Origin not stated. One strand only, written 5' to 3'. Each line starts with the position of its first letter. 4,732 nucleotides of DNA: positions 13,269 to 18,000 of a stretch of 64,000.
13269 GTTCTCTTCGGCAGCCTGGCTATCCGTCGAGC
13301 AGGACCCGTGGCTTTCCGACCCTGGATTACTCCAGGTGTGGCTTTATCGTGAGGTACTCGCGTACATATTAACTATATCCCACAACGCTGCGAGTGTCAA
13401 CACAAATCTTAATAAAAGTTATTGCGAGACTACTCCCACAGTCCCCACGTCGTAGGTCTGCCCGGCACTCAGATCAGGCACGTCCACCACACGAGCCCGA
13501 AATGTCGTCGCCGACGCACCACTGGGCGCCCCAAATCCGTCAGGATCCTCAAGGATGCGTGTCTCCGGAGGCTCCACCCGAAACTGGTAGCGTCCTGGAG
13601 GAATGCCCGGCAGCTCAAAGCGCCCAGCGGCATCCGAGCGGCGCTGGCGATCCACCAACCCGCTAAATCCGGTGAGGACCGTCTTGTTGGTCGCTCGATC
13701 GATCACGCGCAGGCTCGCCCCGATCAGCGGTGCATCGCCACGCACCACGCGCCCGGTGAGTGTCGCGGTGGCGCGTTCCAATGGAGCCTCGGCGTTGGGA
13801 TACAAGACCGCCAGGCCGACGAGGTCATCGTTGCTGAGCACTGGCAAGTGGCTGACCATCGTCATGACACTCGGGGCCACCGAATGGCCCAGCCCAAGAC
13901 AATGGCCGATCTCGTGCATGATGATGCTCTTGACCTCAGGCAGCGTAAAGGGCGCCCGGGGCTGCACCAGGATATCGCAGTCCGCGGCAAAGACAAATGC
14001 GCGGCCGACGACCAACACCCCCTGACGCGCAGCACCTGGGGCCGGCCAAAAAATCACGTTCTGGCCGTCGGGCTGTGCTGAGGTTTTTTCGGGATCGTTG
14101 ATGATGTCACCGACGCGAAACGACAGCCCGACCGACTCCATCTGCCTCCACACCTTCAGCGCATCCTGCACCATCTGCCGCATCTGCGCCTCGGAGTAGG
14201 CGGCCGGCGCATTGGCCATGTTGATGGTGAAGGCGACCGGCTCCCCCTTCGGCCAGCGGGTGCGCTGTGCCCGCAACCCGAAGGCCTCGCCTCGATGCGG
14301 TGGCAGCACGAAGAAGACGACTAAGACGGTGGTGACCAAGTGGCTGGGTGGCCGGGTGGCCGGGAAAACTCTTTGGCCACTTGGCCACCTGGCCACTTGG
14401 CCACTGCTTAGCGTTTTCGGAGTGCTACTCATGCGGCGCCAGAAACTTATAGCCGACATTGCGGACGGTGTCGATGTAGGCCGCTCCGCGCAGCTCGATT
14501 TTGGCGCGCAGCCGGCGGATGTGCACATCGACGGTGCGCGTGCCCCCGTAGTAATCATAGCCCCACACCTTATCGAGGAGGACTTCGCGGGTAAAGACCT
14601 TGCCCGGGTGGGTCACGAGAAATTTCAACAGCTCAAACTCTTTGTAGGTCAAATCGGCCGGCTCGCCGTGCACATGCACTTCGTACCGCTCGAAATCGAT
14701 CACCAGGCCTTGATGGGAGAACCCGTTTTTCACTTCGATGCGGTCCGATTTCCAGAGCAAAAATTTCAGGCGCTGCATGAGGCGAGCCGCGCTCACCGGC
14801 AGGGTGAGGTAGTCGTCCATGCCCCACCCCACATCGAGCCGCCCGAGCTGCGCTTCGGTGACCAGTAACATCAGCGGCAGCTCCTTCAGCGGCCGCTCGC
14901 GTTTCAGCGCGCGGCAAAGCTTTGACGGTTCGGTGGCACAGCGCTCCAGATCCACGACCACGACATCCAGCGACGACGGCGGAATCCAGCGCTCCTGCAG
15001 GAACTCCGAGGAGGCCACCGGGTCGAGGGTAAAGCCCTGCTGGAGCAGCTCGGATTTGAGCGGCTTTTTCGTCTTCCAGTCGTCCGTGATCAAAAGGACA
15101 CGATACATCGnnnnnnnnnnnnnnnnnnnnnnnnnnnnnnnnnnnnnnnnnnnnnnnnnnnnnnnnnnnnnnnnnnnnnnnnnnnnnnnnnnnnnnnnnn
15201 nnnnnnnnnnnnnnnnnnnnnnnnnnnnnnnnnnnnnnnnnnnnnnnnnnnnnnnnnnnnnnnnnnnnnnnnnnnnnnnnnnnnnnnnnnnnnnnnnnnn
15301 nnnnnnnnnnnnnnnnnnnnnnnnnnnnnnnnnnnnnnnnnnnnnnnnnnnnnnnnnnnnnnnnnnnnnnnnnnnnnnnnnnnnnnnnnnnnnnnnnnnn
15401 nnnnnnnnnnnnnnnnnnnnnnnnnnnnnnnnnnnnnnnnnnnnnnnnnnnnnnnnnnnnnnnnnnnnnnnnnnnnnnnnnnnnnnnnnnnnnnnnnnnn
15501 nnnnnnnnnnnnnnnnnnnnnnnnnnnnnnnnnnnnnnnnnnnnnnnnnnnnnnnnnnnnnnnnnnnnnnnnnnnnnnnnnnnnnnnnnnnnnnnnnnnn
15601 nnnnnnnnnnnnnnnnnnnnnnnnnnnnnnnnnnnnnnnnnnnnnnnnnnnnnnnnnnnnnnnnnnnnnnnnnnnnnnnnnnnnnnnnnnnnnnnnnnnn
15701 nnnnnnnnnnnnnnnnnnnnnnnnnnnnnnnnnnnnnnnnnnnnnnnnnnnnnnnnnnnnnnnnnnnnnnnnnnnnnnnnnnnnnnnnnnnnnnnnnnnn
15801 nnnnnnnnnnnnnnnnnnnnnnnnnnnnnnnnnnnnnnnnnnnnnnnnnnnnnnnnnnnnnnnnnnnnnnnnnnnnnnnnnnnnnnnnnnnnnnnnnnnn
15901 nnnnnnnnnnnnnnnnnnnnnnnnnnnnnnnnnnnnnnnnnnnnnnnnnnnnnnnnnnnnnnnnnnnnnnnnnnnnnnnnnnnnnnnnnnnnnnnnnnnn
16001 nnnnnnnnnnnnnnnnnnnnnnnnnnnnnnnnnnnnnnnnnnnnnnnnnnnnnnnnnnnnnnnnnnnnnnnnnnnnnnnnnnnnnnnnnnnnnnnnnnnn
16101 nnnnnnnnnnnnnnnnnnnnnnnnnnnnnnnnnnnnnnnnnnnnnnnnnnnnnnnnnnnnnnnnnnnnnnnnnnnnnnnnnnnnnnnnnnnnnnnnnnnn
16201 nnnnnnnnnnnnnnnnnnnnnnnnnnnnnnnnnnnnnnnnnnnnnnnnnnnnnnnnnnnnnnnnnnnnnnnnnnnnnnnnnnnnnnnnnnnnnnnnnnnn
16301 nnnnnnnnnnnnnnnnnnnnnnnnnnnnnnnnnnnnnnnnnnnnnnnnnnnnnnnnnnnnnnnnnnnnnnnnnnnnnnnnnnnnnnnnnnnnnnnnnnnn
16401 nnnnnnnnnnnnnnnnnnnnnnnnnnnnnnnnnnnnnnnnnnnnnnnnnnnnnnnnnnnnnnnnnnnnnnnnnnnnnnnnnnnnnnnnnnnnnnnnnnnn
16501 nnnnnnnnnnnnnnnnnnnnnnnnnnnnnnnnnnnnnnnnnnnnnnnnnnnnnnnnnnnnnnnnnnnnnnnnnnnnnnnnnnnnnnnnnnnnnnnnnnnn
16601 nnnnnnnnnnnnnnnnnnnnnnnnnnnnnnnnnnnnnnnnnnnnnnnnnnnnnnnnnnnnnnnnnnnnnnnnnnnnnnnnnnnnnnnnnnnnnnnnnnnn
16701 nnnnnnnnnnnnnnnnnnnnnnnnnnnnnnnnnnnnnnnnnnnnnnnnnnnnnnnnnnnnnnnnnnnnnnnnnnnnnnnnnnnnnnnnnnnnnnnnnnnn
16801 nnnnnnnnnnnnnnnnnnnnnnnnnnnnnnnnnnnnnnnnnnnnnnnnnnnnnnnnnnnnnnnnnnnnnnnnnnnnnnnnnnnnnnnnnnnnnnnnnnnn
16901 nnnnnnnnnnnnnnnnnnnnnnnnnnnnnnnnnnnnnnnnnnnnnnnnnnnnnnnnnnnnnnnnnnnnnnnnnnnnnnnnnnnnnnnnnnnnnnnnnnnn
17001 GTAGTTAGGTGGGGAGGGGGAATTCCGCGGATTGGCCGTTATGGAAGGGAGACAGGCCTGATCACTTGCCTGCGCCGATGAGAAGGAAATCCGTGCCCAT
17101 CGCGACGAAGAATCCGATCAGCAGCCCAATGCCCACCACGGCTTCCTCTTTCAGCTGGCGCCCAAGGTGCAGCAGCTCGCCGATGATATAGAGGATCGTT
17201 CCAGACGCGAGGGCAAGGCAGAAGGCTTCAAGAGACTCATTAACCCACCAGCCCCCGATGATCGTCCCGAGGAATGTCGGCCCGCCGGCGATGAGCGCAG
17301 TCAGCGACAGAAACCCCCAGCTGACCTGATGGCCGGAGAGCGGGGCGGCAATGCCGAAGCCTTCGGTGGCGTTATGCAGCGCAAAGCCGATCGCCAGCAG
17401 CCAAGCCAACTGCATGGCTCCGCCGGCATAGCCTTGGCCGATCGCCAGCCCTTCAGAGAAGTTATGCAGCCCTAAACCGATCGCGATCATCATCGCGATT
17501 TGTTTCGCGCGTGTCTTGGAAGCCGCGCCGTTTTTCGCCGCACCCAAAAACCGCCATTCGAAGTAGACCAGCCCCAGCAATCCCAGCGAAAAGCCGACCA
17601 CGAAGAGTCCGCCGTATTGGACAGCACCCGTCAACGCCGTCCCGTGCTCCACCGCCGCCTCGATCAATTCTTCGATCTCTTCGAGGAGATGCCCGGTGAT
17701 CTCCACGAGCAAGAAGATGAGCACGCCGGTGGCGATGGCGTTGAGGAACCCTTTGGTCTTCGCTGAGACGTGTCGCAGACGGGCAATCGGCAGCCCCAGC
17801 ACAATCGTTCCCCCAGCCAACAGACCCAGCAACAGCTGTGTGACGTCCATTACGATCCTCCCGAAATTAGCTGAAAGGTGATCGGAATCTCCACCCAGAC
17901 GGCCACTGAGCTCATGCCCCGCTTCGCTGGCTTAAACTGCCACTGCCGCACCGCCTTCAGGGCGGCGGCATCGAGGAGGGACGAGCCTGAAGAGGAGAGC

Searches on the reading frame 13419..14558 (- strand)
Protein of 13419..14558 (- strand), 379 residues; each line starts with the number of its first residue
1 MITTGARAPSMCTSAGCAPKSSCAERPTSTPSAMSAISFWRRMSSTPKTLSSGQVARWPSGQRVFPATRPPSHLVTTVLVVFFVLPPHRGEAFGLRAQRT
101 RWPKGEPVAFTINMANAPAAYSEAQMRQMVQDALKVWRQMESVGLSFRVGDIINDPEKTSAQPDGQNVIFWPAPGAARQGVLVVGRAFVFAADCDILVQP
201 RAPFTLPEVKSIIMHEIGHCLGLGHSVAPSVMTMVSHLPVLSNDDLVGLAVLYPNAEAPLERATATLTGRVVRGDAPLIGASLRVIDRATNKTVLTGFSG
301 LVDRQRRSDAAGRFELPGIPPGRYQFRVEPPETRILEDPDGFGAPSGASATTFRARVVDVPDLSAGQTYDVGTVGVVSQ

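Call 23: search_protein_families(library=pfam, proteins=[window:13419-14558:-], max_evalue=0.00001)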
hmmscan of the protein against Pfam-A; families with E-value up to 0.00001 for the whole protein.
window:13419-14558:- (379 aa): 2 families
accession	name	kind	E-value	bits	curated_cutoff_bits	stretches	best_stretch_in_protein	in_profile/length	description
PF00413.30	Peptidase_M10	-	2.3e-09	37.8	24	1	209-253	108-158/159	Matrixin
PF13620.12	CarboxypepD_reg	-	5.6e-07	30.2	32.3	1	266-331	1-57/82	Carboxypeptidase regulatory-like domain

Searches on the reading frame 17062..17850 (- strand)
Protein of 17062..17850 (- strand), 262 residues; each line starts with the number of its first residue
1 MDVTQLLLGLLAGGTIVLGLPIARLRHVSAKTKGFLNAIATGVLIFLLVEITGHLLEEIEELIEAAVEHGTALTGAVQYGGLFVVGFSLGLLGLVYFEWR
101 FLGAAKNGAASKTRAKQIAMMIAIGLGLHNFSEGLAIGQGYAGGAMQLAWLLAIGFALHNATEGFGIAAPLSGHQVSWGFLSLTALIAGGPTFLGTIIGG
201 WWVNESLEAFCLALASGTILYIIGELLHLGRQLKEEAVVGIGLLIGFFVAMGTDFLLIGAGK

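Call 23: search_protein_families(library=pfam, proteins=[window:17062-17850:-], max_evalue=0.00001)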
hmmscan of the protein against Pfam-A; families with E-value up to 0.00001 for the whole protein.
window:17062-17850:- (262 aa): 1 family
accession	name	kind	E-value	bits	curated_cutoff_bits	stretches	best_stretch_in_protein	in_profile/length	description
PF02535.28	Zip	-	5.5e-10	39.4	35.1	1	111-249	170-318/323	ZIP Zinc transporter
